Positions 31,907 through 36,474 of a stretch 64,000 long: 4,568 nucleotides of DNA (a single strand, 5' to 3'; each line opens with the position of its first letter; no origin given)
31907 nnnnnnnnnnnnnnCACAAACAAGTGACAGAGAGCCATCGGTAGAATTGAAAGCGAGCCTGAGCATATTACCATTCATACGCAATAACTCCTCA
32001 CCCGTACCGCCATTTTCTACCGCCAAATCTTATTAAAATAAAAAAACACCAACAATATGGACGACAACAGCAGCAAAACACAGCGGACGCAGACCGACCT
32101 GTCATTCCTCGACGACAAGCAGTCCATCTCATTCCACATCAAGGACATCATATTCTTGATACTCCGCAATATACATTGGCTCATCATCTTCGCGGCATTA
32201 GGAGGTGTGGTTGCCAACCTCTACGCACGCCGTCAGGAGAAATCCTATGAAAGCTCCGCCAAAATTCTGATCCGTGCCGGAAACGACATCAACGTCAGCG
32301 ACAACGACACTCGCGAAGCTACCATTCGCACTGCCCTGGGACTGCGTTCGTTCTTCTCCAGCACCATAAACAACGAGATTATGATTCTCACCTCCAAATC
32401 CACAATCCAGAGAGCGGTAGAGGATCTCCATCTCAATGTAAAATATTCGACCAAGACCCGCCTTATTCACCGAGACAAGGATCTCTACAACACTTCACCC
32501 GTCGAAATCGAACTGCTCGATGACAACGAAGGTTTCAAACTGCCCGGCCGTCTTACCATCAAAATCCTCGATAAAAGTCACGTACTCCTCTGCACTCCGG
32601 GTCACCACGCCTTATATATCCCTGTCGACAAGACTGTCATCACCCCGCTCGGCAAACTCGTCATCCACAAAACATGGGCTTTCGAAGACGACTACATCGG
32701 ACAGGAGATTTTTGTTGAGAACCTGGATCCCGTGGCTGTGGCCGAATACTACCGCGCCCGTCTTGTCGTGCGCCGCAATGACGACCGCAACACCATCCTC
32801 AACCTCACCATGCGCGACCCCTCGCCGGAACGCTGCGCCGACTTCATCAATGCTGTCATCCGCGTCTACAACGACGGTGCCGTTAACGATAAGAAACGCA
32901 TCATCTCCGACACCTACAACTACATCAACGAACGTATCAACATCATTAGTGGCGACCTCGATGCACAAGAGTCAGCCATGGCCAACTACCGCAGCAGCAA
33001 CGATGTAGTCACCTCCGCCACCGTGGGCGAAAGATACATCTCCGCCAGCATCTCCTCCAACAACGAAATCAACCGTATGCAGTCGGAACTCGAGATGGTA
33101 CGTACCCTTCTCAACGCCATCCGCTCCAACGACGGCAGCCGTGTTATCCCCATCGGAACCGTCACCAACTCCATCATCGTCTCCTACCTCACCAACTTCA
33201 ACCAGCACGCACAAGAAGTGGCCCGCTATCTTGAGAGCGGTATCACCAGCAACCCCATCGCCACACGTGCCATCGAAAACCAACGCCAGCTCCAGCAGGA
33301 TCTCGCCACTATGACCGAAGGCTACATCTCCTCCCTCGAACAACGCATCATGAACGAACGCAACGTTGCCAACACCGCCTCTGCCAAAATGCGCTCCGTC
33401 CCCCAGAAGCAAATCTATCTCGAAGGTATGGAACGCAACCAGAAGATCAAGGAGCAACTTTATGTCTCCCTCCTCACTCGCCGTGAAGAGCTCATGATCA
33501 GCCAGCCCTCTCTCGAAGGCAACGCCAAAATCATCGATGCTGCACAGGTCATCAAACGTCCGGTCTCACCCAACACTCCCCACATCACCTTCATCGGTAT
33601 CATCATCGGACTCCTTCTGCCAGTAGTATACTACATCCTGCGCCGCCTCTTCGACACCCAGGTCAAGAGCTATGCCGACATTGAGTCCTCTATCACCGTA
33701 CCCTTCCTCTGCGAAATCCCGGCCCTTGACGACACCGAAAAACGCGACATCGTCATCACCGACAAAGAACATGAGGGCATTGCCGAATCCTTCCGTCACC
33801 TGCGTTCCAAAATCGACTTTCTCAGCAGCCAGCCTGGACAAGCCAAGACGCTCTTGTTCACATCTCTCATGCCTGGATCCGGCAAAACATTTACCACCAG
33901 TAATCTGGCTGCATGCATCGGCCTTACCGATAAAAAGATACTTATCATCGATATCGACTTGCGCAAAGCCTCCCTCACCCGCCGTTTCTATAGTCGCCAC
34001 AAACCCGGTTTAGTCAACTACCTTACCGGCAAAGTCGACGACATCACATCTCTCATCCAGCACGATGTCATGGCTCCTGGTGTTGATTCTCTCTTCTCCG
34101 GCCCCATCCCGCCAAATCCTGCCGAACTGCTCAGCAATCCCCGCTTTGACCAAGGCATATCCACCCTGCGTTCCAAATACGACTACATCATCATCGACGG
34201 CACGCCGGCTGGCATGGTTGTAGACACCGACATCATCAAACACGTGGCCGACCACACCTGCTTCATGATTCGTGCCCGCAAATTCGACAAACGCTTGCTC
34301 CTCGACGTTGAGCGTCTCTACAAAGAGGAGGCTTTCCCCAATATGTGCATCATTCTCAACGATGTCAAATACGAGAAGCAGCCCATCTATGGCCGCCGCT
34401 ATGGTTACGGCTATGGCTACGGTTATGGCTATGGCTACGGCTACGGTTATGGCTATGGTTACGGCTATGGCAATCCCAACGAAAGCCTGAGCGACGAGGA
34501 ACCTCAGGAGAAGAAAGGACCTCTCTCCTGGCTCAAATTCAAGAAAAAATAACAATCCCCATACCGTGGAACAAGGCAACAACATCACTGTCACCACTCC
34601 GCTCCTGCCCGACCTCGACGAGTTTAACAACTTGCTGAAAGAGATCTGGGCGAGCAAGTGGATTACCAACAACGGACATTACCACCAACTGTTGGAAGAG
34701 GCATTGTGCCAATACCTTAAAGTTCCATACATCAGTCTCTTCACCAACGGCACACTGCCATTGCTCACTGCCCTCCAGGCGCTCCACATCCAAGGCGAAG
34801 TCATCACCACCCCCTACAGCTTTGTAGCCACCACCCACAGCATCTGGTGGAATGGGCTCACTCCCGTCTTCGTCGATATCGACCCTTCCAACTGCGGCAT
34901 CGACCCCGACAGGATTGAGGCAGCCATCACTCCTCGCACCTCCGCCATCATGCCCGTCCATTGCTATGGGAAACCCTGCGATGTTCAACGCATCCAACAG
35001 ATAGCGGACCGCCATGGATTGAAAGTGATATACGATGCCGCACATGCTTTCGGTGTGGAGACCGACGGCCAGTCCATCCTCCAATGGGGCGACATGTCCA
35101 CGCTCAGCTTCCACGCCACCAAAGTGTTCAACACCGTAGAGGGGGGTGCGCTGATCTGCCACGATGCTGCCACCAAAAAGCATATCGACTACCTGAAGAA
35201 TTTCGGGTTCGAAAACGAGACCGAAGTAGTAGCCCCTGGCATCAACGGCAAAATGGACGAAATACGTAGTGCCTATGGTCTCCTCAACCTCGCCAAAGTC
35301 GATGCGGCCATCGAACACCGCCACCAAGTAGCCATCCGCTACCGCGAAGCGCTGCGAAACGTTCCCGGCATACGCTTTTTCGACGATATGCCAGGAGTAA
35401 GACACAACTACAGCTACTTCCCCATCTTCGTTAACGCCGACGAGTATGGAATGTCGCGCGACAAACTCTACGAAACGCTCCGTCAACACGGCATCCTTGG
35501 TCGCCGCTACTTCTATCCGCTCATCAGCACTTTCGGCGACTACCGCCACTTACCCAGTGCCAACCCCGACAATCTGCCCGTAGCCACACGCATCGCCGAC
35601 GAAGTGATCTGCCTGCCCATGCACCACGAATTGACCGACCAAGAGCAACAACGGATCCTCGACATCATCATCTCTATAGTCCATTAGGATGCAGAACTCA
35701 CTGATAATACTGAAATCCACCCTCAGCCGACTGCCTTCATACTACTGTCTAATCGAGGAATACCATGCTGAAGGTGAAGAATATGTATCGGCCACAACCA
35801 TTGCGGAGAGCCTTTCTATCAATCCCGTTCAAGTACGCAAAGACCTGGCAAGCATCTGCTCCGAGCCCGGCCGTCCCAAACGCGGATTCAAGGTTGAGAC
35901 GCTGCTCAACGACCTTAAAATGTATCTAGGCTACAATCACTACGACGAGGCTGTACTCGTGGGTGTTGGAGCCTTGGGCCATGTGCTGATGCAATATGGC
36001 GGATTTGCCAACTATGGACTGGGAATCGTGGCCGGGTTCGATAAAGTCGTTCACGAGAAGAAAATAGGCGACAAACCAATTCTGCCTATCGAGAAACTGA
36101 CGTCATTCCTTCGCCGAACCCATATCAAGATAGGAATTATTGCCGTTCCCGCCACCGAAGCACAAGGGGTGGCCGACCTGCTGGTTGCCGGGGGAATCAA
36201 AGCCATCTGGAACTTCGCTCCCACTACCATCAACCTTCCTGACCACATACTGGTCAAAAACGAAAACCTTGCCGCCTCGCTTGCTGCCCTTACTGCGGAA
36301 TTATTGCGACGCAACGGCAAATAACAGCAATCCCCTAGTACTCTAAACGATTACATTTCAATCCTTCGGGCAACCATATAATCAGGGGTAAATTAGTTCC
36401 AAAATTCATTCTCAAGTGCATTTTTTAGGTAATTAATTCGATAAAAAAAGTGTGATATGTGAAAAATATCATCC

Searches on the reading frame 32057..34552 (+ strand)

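Call 11: search_protein_families(library=pfam, proteins=[window:32057-34552:+], max_evalue=0.01)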
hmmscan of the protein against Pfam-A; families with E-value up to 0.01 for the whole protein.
window:32057-34552:+ (831 aa): 4 families
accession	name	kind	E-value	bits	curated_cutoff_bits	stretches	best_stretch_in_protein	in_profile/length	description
PF13807.11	GNVR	-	9.1e-13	48.4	27.7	1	453-530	5-81/82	G-rich domain on putative tyrosine kinase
PF13614.12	AAA_31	-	1.1e-09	39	27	1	604-723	9-133/177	AAA domain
PF01656.29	CbiA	-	4.4e-05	23.9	25.4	1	602-640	4-42/125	CobQ/CobB/MinD/ParA nucleotide binding domain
PF02706.20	Wzz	-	5.9e-05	23.7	25.5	1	28-124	5-91/91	Chain length determinant protein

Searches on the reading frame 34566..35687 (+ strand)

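Call 11: search_protein_families(library=pfam, proteins=[window:34566-35687:+], max_evalue=0.01)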
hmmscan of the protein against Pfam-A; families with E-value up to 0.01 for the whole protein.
window:34566-35687:+ (373 aa): 4 families
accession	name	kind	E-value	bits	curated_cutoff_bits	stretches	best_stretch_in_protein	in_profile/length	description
PF01041.23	DegT_DnrJ_EryC1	-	1.2e-100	337.7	19.8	1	19-368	6-359/360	DegT/DnrJ/EryC1/StrS aminotransferase family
PF00155.27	Aminotran_1_2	-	2.3e-05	24.2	19.7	1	36-168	40-196/361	Aminotransferase class I and II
PF01212.27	Beta_elim_lyase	-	0.002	17.9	27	1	43-269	37-271/288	Beta-eliminating lyase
PF01053.26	Cys_Met_Meta_PP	-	0.0041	16.2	27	1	40-164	54-180/381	Cys/Met metabolism PLP-dependent enzyme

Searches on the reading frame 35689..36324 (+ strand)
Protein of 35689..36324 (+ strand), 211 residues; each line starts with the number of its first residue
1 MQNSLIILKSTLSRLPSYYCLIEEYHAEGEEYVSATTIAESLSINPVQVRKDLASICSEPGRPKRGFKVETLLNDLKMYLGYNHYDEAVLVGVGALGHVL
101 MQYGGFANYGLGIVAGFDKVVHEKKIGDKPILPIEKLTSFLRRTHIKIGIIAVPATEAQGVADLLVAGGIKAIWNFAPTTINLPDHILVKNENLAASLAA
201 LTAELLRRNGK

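Call 11: search_protein_families(library=pfam, proteins=[window:35689-36324:+], max_evalue=0.01)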
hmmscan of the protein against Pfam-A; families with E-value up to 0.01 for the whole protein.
window:35689-36324:+ (211 aa): 2 families
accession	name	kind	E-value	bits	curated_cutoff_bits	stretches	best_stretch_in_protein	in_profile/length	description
PF06971.19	Put_DNA-bind_N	-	7.5e-15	55.2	27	1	9-53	4-48/49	Putative DNA-binding protein N-terminus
PF02629.25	CoA_binding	-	1.1e-12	49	22.3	1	88-178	6-96/97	CoA binding domain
